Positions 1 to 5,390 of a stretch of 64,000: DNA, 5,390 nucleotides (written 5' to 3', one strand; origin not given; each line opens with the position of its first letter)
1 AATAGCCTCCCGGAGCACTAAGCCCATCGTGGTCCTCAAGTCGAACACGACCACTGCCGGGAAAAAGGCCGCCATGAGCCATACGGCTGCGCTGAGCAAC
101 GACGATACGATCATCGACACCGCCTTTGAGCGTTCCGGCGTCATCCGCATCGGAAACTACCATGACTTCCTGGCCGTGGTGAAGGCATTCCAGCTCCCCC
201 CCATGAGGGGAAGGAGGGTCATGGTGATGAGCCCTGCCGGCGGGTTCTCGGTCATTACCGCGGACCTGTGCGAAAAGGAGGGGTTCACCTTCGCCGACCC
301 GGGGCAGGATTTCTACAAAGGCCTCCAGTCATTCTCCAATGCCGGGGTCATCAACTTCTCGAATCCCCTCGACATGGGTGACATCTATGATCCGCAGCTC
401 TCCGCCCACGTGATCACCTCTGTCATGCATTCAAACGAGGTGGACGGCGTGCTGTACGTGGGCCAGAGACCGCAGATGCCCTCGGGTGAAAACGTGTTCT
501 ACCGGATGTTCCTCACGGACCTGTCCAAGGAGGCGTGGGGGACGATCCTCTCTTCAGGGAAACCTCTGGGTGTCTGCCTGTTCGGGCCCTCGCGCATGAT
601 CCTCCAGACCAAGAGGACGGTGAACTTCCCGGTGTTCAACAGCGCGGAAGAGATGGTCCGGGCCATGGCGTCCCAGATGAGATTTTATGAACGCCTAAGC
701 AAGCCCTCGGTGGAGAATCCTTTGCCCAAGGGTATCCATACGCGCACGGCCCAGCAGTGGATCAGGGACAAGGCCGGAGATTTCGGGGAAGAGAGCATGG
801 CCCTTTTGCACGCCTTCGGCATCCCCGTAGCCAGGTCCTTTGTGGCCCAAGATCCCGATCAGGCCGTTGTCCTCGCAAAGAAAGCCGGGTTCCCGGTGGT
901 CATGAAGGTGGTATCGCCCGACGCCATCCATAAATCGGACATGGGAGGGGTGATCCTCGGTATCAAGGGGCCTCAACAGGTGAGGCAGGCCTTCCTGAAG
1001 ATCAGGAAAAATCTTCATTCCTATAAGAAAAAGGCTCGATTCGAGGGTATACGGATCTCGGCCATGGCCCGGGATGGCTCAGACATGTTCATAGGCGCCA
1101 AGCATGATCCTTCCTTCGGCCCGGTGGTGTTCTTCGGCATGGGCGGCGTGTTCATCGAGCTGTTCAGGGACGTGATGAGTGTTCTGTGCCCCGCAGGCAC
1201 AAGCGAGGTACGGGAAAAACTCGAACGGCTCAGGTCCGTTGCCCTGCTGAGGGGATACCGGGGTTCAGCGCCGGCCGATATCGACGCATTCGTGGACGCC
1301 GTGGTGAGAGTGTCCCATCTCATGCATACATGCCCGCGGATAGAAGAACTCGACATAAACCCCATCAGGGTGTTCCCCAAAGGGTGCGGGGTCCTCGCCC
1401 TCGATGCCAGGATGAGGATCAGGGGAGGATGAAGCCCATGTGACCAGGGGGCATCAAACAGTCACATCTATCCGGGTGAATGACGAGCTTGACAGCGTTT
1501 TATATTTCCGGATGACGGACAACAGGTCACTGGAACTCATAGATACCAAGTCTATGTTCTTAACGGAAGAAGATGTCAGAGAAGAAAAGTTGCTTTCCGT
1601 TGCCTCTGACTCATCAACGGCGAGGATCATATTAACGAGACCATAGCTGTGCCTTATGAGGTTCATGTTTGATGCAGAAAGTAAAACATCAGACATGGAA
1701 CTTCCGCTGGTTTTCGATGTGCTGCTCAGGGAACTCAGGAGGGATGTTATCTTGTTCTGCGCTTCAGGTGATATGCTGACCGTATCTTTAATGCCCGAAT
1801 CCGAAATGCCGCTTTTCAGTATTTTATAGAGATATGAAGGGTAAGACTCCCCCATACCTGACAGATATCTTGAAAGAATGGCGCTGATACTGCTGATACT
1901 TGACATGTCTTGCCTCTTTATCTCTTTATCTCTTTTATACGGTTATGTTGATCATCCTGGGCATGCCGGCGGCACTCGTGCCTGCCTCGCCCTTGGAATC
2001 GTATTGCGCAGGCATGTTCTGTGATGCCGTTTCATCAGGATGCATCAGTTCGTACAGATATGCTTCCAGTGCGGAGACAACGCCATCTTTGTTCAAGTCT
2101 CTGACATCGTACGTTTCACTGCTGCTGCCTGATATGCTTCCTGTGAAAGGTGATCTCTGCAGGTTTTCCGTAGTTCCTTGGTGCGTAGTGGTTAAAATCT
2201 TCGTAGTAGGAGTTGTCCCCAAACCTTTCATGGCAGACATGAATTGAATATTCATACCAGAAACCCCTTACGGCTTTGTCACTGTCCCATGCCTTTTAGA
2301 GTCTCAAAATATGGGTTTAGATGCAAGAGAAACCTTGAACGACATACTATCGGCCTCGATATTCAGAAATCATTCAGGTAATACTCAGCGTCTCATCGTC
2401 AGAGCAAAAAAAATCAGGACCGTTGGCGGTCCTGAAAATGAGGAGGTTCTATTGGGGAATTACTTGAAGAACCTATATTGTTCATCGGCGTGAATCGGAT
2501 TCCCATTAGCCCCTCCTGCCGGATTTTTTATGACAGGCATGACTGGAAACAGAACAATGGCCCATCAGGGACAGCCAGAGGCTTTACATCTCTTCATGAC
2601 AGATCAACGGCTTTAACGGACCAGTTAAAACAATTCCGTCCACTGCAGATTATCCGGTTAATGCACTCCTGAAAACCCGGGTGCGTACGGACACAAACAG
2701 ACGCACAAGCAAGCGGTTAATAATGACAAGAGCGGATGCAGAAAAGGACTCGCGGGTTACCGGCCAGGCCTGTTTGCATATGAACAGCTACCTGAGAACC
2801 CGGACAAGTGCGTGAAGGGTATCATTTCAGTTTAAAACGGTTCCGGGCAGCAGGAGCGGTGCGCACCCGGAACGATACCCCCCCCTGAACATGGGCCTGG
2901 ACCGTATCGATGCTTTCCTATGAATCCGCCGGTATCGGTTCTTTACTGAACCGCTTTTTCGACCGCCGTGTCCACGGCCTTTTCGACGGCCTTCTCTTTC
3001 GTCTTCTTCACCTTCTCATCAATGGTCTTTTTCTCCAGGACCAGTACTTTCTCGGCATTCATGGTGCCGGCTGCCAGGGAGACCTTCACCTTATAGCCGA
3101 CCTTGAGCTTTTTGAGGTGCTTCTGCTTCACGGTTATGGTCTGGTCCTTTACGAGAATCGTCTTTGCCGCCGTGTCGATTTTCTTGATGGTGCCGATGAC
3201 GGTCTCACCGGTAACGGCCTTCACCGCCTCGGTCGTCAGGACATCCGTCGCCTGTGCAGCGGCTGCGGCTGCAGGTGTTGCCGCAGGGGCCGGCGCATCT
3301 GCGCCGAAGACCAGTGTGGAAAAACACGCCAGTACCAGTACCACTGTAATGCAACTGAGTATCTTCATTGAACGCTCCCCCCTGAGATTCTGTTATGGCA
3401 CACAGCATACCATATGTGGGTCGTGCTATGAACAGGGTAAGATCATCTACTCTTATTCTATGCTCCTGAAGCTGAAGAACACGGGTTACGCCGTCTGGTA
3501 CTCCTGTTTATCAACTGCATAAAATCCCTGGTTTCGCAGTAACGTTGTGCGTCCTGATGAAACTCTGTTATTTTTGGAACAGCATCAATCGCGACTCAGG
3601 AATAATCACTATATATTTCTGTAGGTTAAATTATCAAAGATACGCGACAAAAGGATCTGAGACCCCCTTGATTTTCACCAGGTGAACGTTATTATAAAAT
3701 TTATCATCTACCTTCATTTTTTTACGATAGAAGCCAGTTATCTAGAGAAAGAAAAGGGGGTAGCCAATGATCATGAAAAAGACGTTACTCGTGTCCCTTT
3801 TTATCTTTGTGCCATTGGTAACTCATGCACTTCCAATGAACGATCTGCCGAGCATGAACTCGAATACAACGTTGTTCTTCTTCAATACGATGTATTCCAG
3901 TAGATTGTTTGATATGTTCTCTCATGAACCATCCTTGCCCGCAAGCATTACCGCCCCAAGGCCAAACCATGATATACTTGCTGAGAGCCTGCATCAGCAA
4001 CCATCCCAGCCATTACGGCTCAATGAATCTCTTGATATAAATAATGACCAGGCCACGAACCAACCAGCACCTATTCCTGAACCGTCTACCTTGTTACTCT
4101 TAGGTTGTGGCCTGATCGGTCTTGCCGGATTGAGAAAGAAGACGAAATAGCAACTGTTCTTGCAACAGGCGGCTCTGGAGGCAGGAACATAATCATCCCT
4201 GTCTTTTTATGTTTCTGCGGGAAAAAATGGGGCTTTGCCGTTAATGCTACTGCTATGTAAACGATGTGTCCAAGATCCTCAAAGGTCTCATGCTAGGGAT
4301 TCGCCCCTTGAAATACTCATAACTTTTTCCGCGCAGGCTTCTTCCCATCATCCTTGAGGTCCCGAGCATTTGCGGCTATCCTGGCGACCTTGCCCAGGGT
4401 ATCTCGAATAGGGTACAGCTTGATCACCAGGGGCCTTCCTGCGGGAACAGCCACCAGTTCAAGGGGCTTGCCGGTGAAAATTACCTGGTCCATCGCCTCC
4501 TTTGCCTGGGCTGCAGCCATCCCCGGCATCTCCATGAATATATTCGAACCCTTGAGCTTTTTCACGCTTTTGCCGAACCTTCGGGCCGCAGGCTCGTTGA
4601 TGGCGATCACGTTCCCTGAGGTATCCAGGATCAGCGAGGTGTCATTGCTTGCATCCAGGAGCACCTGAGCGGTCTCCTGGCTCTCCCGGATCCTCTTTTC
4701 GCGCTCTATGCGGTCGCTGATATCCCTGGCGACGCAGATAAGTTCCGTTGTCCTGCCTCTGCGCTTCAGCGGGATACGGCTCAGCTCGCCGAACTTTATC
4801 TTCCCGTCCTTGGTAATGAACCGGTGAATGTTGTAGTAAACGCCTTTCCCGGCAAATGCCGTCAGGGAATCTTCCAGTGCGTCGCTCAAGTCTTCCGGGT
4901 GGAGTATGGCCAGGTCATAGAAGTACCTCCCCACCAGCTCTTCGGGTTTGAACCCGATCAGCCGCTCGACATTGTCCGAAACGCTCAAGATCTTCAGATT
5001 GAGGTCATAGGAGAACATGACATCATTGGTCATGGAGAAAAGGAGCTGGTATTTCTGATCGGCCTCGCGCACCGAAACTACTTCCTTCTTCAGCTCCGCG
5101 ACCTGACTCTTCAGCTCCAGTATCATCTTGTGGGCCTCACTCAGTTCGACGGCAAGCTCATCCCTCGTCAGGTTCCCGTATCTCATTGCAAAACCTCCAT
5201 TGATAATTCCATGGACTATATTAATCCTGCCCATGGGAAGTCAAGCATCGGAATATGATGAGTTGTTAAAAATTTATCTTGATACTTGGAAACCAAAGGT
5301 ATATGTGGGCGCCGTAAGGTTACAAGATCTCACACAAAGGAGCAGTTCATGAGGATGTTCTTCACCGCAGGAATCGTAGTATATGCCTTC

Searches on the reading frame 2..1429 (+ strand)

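Call 22: search_protein_families(library=pfam, proteins=[window:2-1429:+], max_evalue=0.00001)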
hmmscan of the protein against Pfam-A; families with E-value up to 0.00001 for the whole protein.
window:2-1429:+ (476 aa): 2 families
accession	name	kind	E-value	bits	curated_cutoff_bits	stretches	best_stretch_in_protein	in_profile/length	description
PF13549.11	ATP-grasp_5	-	1.1e-69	234.7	27.6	1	263-473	13-221/221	ATP-grasp domain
PF13607.11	Succ_CoA_lig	-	8e-16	58.5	27.4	1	3-63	79-138/138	Succinyl-CoA ligase like flavodoxin domain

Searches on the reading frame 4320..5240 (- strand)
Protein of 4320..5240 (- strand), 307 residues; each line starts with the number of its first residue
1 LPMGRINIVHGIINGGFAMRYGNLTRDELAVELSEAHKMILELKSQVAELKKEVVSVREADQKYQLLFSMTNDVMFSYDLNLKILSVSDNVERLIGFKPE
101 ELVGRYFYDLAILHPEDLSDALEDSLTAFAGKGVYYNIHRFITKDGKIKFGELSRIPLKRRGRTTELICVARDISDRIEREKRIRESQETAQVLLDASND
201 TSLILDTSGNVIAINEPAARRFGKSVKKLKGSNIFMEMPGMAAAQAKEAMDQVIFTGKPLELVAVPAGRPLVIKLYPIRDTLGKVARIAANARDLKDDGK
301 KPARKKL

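Call 36: search_protein_families(library=pfam, proteins=[window:4320-5240:-], max_evalue=0.00001)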
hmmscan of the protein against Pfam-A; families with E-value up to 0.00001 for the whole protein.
window:4320-5240:- (307 aa): 4 families
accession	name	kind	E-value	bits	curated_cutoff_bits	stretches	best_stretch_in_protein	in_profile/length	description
PF08448.16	PAS_4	-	3.6e-19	69.5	23.1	2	72-177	5-108/110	PAS fold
PF13426.13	PAS_9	-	2.6e-17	63.4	27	1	74-176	3-103/103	PAS domain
PF00989.32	PAS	-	7.3e-15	55.4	22.6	1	64-174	3-113/113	PAS fold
PF08447.18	PAS_3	-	4.9e-11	43.2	25.6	1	85-170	2-88/89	PAS fold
